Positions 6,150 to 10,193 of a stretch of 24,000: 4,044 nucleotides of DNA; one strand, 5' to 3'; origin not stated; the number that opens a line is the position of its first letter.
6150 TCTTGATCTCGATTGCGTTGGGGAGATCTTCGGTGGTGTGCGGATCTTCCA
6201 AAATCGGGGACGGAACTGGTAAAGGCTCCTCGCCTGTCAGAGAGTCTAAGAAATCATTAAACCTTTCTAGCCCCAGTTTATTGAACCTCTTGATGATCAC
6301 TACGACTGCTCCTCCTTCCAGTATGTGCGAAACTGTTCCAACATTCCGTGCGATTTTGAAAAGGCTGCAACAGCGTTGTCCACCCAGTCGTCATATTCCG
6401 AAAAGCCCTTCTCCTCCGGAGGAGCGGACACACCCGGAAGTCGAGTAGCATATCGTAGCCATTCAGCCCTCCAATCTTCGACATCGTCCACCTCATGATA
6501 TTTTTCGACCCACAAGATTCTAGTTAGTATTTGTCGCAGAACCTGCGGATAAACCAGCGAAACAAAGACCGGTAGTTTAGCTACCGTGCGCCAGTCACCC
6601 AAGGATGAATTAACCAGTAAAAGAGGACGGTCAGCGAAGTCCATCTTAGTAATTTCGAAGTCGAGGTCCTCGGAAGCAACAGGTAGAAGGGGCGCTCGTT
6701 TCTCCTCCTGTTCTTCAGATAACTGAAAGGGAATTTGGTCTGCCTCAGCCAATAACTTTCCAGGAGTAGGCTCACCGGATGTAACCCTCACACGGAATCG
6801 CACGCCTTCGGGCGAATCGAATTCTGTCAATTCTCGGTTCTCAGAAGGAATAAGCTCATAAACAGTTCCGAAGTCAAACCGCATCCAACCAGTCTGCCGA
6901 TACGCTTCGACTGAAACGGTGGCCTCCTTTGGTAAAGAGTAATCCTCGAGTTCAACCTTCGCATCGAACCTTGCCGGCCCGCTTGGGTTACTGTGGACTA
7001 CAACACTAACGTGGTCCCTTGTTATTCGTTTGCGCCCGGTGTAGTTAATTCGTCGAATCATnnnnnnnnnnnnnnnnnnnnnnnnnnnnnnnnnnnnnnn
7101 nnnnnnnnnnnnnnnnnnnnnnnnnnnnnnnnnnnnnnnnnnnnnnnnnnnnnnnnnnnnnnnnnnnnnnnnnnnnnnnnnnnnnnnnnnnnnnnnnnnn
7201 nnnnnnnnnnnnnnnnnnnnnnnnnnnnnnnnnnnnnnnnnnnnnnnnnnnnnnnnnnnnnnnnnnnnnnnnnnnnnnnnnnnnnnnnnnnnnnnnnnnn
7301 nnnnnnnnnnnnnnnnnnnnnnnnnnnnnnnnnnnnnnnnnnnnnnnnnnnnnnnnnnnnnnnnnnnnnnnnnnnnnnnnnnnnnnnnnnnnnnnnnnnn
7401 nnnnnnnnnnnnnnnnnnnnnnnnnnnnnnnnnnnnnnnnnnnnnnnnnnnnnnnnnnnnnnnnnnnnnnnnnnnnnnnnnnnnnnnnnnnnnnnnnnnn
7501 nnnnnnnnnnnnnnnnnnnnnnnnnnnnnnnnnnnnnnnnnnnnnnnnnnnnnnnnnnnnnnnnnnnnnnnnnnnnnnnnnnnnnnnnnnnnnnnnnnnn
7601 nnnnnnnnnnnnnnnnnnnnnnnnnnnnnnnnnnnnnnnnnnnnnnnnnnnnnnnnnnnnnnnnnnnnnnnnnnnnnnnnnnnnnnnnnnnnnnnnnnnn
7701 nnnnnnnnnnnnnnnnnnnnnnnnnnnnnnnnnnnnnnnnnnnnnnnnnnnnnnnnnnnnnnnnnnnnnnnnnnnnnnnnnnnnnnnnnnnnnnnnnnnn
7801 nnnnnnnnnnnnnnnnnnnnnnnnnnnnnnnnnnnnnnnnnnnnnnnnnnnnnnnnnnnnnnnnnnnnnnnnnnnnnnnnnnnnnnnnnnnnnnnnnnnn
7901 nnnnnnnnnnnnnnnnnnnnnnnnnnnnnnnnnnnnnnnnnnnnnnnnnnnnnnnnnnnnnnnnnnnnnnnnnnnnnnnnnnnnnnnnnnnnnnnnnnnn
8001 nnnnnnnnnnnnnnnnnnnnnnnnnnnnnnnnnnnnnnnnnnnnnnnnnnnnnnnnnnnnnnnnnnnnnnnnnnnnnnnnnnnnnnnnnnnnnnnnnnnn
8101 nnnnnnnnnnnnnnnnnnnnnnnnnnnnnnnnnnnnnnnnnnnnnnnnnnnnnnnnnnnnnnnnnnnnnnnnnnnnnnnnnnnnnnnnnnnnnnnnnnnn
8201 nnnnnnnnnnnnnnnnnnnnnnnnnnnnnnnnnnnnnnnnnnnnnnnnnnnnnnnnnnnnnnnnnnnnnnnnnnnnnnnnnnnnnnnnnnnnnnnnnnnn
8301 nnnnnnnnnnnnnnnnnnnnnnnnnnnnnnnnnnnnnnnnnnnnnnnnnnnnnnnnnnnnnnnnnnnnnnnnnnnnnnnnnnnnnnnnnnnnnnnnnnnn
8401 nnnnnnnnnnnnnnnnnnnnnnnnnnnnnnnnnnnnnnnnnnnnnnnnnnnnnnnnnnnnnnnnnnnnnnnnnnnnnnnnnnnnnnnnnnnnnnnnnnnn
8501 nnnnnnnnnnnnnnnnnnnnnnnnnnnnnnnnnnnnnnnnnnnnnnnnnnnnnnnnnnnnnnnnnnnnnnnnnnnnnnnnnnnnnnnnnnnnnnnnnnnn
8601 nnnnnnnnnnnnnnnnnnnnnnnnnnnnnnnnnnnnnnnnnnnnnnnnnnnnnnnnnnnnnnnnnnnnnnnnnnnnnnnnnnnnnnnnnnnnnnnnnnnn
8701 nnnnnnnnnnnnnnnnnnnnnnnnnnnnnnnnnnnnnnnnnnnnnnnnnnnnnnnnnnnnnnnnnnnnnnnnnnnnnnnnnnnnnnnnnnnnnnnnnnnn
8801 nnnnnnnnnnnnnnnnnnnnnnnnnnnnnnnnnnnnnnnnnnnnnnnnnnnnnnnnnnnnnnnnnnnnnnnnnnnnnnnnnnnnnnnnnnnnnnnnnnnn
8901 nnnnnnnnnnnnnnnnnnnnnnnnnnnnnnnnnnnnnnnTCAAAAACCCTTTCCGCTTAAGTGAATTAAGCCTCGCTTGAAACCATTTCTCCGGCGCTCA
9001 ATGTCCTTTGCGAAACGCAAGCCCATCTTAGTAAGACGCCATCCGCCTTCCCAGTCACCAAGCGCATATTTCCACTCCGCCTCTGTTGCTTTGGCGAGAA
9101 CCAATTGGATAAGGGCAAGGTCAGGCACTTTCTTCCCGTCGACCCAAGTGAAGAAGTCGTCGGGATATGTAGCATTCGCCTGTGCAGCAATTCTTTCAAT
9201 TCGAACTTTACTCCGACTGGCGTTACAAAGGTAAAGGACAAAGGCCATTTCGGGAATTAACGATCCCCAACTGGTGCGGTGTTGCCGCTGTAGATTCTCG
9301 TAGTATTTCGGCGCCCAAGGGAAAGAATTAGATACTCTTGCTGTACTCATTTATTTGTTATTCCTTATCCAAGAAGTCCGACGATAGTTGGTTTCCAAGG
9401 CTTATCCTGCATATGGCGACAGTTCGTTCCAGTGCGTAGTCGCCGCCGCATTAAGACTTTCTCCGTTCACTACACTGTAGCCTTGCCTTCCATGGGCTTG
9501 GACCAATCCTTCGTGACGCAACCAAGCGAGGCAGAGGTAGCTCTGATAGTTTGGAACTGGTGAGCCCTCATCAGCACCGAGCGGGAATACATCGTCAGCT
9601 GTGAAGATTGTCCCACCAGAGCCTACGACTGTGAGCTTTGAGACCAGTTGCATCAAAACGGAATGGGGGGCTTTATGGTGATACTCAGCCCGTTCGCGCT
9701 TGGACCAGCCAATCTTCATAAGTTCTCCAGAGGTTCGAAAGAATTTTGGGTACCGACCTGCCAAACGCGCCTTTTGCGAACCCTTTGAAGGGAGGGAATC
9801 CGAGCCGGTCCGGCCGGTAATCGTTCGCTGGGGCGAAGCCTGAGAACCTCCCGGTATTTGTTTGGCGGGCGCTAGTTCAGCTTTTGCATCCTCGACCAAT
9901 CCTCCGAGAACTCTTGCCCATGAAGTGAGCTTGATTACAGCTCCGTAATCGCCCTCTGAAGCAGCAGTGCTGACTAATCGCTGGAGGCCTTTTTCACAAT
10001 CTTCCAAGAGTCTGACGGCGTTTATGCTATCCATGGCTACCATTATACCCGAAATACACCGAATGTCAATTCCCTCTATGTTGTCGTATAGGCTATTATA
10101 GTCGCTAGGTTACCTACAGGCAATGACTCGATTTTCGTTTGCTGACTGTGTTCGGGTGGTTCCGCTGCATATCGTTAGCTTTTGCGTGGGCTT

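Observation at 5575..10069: Five-gene operon built around a GHKL ATPase next to an R-M/Vsr module: candidate undescribed defence system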

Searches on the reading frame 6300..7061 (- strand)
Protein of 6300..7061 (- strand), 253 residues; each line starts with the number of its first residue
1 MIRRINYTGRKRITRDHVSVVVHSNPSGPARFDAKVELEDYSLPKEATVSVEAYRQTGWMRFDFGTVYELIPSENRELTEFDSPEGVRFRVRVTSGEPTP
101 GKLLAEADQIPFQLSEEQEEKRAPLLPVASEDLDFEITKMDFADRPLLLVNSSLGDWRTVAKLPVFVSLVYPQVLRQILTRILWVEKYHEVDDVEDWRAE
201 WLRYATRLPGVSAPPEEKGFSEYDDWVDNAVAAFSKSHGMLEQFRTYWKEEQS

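Call 3: search_protein_families(library=pfam, proteins=[window:6300-7061:-], max_evalue=0.1)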
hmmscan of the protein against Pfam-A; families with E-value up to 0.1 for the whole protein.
window:6300-7061:- (253 aa): 0 families

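Call 4: search_protein_families(library=padloc, proteins=[window:6300-7061:-], max_evalue=0.1)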
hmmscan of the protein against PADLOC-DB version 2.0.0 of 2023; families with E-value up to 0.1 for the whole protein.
window:6300-7061:- (253 aa): 0 families

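Call 6: search_protein_families(library=ncbifam, proteins=[window:6300-7061:-], max_evalue=0.1)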
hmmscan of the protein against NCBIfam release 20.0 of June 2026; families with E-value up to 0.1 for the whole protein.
window:6300-7061:- (253 aa): 0 families

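Call 30: find_homologous_proteins(query=window:6300-7061:-)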
Query window:6300-7061:- (253 aa): 695 proteins with E <= 0.001 among 1416 candidates; the best 120 are listed.
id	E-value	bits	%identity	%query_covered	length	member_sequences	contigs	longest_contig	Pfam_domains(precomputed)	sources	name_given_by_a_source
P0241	2.7e-155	533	92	100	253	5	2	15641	-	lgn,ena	-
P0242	2.0e-147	507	89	100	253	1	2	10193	-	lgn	-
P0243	4.0e-118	411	75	97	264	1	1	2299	-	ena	-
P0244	1.1e-116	407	71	100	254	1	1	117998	-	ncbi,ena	-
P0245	1.2e-105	370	75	88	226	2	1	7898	-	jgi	jgi:hypothetical protein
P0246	4.2e-97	342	62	100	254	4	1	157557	-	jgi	jgi:hypothetical protein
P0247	2.0e-90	321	56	100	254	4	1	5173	-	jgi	jgi:hypothetical protein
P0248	1.2e-88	315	56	99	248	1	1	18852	-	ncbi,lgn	-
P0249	2.5e-86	307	55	100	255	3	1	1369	-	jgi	jgi:hypothetical protein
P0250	1.6e-80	288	53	99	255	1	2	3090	-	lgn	-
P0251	2.7e-80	287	54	98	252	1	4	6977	-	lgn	-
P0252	4.2e-80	287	54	99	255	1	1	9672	-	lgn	-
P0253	6.1e-79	283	53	100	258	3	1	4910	-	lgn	-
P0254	1.2e-78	282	54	98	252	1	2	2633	-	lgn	-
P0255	3.0e-78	281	54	99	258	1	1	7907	-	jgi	jgi:hypothetical protein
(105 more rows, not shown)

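Call 34: search_protein_families(library=padloc, alignment_id=A5, max_evalue=1)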
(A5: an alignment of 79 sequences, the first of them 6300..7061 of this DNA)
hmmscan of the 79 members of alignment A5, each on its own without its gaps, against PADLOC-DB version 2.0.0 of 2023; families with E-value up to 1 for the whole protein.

A. member 1, window:6300-7061:- (253 aa): 0 families

B. families by the number of members that match (of 79 scanned): 2 families
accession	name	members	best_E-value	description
PDLC04582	PDC-M33A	26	9.5e-25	-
PDLC02880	DpdH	1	0.022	DpdH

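Call 35: search_protein_families(library=pfam, alignment_id=A5, max_evalue=1)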
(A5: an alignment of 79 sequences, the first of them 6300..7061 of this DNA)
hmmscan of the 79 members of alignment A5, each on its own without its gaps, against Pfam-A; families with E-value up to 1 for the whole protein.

A. member 1, window:6300-7061:- (253 aa): 0 families

B. families by the number of members that match (of 79 scanned): 22 families
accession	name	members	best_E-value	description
PF03705.20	CheR_N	4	0.0071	CheR methyltransferase, all-alpha domain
PF12111.13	PNPase_C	3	0.028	Polyribonucleotide phosphorylase C terminal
PF10798.13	YmgB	3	0.052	Biofilm development protein YmgB/AriR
PF19072.5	DUF5768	2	0.023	Family of unknown function (DUF5768)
PF19866.4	DUF6339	1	0.00075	Family of unknown function (DUF6339)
PF20983.2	ExoU_C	1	0.0083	ExoU toxin, C-terminal domain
PF16101.10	PRIMA1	1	0.02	Proline-rich membrane anchor 1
PF23118.1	zf-C2H2_STOP2_C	1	0.038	STOP2-like, C2H2-type zinc finger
PF24175.2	SU10_adaptor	1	0.045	SU10 adaptor protein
PF22800.1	CFAP410_C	1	0.049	CFAP410 C-terminal domain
PF14054.11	DUF4249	1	0.05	Domain of unknown function (DUF4249)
PF13556.12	HTH_30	1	0.086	PucR C-terminal helix-turn-helix domain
PF04634.17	YezG-like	1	0.12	Immunity protein YezG-like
PF08138.16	Sex_peptide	1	0.15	Sex peptide (SP) family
PF23487.1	Ig_TMEM132_6th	1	0.15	TMEM132 sixth domain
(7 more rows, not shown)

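Call 65: search_solved_structures(query=A3, max_evalue=10, show_alignments=2)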
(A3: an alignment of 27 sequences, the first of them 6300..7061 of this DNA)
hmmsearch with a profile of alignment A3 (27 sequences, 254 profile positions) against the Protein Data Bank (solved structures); distinct sequences matched with E-value up to 10: 5.
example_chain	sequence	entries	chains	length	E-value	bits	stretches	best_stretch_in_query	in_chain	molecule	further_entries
7di0_A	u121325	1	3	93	0.053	15.8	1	124-188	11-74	apDPBB_sym_79 protein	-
7du6_A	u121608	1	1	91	0.08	15.2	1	129-190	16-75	mkDPBB_sym2 protein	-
7dvh_A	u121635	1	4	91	0.09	15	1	126-190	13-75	reDPBB_sym4 protein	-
7aih_Ag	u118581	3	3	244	0.41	12.9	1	187-244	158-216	mL54/69 | mL59/64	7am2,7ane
7di1_A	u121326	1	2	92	1.1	11.5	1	128-189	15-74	mkDPBB_sym_86 protein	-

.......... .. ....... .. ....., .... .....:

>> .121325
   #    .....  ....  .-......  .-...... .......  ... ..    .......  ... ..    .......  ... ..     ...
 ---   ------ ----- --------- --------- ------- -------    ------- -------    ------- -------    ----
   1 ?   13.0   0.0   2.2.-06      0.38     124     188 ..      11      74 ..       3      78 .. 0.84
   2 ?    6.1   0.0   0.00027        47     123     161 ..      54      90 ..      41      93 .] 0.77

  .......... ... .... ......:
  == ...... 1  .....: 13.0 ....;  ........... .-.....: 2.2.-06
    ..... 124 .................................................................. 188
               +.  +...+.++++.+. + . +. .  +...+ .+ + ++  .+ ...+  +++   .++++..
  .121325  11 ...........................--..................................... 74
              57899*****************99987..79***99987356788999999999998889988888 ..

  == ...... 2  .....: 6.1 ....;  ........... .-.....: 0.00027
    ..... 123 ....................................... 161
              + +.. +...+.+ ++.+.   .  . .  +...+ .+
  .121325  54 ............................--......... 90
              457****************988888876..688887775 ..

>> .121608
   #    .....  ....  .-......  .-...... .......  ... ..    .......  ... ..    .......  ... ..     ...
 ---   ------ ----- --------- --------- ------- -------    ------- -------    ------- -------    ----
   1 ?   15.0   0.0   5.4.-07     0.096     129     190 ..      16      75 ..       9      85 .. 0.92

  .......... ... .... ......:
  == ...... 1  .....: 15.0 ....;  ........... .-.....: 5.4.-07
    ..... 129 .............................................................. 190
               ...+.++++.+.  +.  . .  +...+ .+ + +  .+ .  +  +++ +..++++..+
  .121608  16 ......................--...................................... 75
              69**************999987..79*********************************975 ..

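Call 77: search_protein_families(library=phrogs, proteins=[window:6300-7061:-], max_evalue=0.1)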
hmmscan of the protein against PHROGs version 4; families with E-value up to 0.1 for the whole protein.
window:6300-7061:- (253 aa): 0 families

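Call 84: search_protein_representatives(alignment_id=A3)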
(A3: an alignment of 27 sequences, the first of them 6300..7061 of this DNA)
Query: 27 sequences, 254 profile positions. Proteins with E-value up to 0.001 (for the whole library): 2000; up to 1e-10: 1608; up to 1e-30: 890. The best 150 are listed.
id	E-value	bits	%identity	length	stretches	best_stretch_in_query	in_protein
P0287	5.7e-108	376.2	-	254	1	1-253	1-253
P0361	5.8e-99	346.6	-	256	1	2-253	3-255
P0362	7.6e-95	333.2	-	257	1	1-251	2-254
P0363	6.1e-91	320.4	-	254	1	2-252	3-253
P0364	7.4e-91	320.1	-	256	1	1-253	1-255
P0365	2.9e-90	318.1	-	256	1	2-251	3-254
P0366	4.8e-90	317.4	-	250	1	2-245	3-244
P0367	4.9e-90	317.4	-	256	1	1-250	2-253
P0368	6.3e-90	317.0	-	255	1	2-252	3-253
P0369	3.8e-89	314.5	-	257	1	1-252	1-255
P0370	2.0e-88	312.1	-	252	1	1-251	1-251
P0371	3.8e-88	311.2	-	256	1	2-251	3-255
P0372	2.6e-87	308.5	-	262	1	2-251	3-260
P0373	1.9e-86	305.7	-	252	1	1-250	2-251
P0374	8.7e-86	303.5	-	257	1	1-248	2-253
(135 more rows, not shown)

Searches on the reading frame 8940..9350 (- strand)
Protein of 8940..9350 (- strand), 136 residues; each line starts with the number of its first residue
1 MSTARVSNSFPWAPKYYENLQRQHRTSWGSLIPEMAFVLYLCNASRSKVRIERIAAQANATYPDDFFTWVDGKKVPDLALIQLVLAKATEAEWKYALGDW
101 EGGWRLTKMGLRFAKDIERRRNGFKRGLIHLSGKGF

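Call 3: search_protein_families(library=pfam, proteins=[window:8940-9350:-], max_evalue=0.1)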
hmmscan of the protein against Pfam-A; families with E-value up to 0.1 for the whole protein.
window:8940-9350:- (136 aa): 0 families

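Call 4: search_protein_families(library=padloc, proteins=[window:8940-9350:-], max_evalue=0.1)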
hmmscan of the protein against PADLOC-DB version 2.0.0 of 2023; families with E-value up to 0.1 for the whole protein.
window:8940-9350:- (136 aa): 0 families

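Call 6: search_protein_families(library=ncbifam, proteins=[window:8940-9350:-], max_evalue=0.1)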
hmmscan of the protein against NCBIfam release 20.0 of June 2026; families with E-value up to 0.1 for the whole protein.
window:8940-9350:- (136 aa): 0 families

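Call 77: search_protein_families(library=phrogs, proteins=[window:8940-9350:-], max_evalue=0.1)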
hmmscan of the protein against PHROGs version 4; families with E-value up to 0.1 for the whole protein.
window:8940-9350:- (136 aa): 0 families

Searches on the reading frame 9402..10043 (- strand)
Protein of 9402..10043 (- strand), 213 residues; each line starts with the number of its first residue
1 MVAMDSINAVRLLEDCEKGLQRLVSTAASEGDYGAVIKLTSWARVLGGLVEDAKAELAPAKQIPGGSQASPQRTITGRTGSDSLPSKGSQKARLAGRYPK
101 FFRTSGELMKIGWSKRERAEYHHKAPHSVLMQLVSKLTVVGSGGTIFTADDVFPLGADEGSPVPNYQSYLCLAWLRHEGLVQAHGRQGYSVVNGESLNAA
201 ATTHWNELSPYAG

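Call 3: search_protein_families(library=pfam, proteins=[window:9402-10043:-], max_evalue=0.1)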
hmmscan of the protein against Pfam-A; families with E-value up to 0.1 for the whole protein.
window:9402-10043:- (213 aa): 0 families

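Call 4: search_protein_families(library=padloc, proteins=[window:9402-10043:-], max_evalue=0.1)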
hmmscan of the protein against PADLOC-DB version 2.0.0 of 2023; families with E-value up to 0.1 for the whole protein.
window:9402-10043:- (213 aa): 0 families

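Call 6: search_protein_families(library=ncbifam, proteins=[window:9402-10043:-], max_evalue=0.1)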
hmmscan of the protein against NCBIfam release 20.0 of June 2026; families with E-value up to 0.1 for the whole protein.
window:9402-10043:- (213 aa): 0 families

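Call 77: search_protein_families(library=phrogs, proteins=[window:9402-10043:-], max_evalue=0.1)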
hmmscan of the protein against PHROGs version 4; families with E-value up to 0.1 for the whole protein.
window:9402-10043:- (213 aa): 0 families
